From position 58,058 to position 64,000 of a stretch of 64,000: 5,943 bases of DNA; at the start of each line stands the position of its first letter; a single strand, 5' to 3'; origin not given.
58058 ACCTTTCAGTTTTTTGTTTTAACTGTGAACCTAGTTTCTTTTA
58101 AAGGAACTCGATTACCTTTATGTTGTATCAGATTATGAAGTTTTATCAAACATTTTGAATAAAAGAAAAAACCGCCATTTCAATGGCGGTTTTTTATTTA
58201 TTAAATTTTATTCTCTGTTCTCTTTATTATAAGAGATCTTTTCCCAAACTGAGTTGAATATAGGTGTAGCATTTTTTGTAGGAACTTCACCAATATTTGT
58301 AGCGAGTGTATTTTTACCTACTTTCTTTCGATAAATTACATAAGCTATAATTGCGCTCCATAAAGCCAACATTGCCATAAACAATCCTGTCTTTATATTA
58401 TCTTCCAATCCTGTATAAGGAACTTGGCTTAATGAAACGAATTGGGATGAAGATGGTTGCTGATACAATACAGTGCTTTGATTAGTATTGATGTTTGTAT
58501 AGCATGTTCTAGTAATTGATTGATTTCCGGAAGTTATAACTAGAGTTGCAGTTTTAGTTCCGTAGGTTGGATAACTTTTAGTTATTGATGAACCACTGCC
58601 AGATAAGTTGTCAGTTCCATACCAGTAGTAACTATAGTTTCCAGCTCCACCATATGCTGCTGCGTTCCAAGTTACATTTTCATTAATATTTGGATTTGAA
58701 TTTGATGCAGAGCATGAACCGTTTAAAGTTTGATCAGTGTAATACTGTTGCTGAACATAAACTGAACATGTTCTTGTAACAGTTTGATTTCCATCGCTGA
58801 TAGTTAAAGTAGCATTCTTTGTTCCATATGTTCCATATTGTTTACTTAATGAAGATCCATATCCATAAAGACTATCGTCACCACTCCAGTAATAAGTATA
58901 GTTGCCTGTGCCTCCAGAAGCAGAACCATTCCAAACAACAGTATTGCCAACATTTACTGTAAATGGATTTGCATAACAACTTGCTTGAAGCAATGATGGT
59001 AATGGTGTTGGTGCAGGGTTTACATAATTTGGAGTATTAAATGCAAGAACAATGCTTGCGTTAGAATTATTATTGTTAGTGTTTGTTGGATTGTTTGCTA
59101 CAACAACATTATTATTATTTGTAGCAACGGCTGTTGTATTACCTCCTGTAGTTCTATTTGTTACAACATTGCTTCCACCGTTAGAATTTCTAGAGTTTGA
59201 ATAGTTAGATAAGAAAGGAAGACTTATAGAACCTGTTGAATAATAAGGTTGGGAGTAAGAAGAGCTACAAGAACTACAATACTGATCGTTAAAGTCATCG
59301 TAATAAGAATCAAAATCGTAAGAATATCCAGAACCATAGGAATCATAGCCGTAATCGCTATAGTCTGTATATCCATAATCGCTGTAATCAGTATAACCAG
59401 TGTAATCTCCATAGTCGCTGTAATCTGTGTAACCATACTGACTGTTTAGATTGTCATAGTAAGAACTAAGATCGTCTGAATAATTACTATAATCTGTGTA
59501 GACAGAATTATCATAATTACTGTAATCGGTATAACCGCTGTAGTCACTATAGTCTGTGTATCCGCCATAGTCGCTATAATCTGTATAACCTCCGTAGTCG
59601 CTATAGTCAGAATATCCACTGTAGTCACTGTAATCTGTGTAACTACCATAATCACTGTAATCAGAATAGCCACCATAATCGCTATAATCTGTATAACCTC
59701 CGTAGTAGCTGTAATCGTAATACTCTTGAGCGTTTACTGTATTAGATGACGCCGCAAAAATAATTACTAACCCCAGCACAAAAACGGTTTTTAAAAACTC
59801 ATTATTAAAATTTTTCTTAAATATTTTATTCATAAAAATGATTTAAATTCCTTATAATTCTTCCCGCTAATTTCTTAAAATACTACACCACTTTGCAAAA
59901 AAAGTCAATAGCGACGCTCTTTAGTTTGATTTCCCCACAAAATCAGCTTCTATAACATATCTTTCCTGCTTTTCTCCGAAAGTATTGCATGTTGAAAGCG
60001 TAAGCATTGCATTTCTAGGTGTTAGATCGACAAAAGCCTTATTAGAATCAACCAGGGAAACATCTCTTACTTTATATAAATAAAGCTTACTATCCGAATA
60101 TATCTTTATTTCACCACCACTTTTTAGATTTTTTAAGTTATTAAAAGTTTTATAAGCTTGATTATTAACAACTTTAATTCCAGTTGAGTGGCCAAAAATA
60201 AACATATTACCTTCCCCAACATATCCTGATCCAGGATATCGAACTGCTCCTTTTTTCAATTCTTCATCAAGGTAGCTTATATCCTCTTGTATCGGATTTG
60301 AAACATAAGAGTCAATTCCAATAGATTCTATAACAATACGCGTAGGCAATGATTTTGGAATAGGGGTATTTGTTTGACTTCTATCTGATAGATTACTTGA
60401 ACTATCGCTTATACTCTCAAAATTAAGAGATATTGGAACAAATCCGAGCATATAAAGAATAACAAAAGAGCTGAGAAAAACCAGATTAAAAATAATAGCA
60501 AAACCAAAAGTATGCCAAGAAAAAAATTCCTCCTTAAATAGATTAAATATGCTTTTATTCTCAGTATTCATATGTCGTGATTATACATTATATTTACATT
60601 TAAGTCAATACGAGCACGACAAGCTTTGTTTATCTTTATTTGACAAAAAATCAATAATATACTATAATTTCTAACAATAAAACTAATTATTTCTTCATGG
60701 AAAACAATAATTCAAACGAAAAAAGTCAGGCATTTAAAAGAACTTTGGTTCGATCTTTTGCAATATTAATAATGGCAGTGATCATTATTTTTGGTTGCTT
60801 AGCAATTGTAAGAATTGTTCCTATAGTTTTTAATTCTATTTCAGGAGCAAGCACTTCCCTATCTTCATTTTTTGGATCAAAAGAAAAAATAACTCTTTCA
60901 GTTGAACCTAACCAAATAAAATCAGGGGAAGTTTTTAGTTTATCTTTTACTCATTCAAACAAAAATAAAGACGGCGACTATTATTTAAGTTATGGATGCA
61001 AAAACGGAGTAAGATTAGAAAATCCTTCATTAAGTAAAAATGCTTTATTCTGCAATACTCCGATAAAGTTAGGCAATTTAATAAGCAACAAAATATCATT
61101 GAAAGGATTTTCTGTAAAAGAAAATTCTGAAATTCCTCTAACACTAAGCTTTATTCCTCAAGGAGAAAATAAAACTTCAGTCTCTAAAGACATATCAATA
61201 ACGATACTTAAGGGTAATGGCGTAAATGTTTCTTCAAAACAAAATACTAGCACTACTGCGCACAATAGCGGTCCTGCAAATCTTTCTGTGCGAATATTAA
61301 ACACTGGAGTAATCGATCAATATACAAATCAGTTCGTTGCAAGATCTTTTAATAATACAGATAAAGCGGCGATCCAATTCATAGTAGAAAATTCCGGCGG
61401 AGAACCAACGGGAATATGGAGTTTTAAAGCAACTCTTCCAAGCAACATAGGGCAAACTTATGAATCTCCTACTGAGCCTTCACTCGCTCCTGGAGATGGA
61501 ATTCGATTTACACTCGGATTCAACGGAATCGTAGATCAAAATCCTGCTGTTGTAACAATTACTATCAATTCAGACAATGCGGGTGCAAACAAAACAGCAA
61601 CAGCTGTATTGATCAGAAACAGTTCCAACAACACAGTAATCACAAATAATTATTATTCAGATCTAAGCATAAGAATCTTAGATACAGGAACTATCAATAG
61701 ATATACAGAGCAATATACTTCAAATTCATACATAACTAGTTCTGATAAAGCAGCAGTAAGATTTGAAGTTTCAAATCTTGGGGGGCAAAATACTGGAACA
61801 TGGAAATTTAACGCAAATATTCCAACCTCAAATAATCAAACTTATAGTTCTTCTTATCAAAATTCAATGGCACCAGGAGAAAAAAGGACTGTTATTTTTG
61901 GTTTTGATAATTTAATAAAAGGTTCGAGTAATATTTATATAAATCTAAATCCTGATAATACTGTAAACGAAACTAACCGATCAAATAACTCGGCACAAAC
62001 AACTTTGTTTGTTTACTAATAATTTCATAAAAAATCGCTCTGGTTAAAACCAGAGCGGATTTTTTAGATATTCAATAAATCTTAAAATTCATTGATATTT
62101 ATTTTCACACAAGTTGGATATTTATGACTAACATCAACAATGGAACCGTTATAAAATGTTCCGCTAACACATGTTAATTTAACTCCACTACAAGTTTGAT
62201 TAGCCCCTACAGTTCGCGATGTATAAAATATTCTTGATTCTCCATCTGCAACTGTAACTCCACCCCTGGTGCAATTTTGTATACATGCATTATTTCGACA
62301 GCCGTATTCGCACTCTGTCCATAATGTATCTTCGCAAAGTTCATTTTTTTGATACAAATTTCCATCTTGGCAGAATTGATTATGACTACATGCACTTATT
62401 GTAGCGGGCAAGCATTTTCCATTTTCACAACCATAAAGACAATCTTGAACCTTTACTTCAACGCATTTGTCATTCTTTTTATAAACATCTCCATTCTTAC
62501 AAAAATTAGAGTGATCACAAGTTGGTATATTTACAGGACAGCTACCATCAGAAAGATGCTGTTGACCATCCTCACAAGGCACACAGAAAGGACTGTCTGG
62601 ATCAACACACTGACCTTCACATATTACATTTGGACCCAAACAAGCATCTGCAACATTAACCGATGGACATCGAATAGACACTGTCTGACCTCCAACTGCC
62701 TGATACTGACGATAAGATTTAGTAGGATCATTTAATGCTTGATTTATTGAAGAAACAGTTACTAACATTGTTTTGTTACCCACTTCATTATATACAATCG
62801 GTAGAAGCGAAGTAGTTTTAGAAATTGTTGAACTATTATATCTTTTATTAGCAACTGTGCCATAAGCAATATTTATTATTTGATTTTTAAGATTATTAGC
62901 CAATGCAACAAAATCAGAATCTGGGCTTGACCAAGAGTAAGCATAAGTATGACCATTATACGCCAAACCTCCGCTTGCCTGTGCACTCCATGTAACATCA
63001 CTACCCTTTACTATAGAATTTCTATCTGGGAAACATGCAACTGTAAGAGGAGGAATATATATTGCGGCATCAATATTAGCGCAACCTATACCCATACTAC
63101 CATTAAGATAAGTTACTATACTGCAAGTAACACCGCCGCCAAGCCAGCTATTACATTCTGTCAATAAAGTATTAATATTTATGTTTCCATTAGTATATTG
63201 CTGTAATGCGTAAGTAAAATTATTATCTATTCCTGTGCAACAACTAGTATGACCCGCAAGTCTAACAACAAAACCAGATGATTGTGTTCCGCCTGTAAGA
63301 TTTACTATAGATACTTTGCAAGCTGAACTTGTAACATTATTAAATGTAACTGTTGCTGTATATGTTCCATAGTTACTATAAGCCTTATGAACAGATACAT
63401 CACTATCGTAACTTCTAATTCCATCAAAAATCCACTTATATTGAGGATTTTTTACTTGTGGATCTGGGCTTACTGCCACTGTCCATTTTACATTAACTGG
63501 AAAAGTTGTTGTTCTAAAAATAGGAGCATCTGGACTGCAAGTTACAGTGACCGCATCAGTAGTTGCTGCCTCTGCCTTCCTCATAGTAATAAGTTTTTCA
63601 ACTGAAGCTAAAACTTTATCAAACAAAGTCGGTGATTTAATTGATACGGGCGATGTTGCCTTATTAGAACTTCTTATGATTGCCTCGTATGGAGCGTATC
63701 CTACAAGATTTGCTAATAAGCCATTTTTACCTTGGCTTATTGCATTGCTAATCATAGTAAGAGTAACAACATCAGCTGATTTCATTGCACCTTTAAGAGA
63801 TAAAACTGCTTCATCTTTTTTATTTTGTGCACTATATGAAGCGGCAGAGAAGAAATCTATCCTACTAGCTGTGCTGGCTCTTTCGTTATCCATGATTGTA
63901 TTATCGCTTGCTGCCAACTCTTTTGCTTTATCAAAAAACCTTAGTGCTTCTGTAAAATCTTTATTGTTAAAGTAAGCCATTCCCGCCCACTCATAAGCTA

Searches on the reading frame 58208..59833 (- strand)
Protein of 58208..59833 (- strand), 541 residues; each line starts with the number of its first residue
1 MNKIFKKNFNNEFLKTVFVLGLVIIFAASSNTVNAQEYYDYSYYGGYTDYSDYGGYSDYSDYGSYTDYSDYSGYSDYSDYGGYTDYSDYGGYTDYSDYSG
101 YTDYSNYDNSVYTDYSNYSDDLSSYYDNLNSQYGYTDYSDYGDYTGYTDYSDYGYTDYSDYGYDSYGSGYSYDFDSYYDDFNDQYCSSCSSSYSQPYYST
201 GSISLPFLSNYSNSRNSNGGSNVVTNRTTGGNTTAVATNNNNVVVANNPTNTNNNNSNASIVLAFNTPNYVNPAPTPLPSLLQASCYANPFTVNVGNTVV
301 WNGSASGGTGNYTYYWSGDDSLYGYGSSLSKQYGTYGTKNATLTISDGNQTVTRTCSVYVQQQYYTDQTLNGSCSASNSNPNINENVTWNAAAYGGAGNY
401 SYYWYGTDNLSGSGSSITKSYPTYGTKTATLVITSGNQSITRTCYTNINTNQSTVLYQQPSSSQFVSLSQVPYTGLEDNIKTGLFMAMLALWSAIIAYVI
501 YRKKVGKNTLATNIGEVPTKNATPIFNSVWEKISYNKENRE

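Call 28: search_protein_families(library=pfam, proteins=[window:58208-59833:-], max_evalue=0.00001)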
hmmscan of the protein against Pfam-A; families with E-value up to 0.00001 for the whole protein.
window:58208-59833:- (541 aa): 1 family
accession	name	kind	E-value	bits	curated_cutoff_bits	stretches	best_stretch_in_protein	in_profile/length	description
PF18911.6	PKD_4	-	1.1e-06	29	27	0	292-360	13-83/85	PKD domain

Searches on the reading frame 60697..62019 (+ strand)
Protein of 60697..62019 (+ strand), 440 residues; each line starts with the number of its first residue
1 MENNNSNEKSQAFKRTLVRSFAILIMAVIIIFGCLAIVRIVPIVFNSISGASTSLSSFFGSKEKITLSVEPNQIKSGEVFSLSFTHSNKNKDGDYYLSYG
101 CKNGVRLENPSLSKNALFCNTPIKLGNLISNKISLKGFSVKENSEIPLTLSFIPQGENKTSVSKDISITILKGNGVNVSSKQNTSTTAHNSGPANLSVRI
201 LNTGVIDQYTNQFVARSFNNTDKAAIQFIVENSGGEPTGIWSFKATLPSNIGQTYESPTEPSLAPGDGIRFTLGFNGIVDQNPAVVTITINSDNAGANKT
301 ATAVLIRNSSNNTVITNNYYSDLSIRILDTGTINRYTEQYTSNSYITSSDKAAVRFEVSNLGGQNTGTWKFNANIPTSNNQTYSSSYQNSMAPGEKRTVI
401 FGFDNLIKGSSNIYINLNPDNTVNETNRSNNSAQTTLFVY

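Call 31: search_protein_families(library=pfam, proteins=[window:60697-62019:+], max_evalue=0.0001)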
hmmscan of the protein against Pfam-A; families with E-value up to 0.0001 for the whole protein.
window:60697-62019:+ (440 aa): 1 family
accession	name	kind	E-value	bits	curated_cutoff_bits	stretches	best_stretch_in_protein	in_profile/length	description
PF07705.17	CARDB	-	1.9e-05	25.2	22.7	1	342-433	11-99/101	CARDB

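Call 52: find_encoding_contigs(protein=window:60697-62019:+, flank=10000, max_places=1)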
Protein window:60697-62019:+ (440 aa): 3 contigs read that carry it; 1 place shown.
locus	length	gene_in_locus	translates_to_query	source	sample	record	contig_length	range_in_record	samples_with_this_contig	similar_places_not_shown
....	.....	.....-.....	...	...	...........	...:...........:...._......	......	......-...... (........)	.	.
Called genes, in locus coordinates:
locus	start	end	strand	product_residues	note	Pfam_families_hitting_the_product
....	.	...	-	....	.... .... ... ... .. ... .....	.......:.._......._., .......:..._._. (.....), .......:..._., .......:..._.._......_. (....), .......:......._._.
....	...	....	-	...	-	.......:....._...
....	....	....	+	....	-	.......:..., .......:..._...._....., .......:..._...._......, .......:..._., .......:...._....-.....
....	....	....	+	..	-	-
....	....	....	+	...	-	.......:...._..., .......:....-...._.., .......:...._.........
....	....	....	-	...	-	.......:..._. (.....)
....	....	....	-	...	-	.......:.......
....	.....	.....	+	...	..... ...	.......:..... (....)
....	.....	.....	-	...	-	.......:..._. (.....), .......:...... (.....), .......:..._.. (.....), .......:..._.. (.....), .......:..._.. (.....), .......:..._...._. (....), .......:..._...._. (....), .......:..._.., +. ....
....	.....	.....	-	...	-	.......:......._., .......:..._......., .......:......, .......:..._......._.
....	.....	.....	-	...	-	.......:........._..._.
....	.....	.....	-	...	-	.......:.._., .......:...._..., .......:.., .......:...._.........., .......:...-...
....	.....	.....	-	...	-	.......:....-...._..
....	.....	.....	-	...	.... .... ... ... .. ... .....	-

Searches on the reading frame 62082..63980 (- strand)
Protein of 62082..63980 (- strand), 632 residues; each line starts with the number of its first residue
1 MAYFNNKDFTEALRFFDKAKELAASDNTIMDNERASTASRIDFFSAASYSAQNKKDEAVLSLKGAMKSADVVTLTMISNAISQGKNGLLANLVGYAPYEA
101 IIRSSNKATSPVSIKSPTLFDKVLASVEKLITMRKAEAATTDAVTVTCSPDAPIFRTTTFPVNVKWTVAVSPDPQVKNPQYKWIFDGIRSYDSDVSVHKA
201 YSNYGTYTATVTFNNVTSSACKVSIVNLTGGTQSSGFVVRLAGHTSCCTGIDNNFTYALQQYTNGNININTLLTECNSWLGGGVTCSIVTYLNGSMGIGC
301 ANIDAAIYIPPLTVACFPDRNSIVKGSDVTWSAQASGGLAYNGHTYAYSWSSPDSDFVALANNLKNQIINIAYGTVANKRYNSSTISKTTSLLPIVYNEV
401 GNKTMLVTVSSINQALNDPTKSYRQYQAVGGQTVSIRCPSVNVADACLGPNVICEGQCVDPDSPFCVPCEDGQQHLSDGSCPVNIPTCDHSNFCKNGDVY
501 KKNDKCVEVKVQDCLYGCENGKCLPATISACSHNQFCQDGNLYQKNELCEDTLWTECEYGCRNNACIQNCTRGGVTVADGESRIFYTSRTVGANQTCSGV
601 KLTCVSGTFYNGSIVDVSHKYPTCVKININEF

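Call 28: search_protein_families(library=pfam, proteins=[window:62082-63980:-], max_evalue=0.00001)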
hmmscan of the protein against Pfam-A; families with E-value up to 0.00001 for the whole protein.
window:62082-63980:- (632 aa): 0 families

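Call 31: search_protein_families(library=pfam, proteins=[window:62082-63980:-], max_evalue=0.0001)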
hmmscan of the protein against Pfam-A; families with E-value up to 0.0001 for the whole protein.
window:62082-63980:- (632 aa): 0 families

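Call 50: find_encoding_contigs(protein=window:62082-63980:-, flank=10000, max_places=2)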
Protein window:62082-63980:- (632 aa): no gene with exactly this product is on record in the collection.
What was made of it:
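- Tried and rejected: One look-up was wasted on an ORF whose called start differs (call 50).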
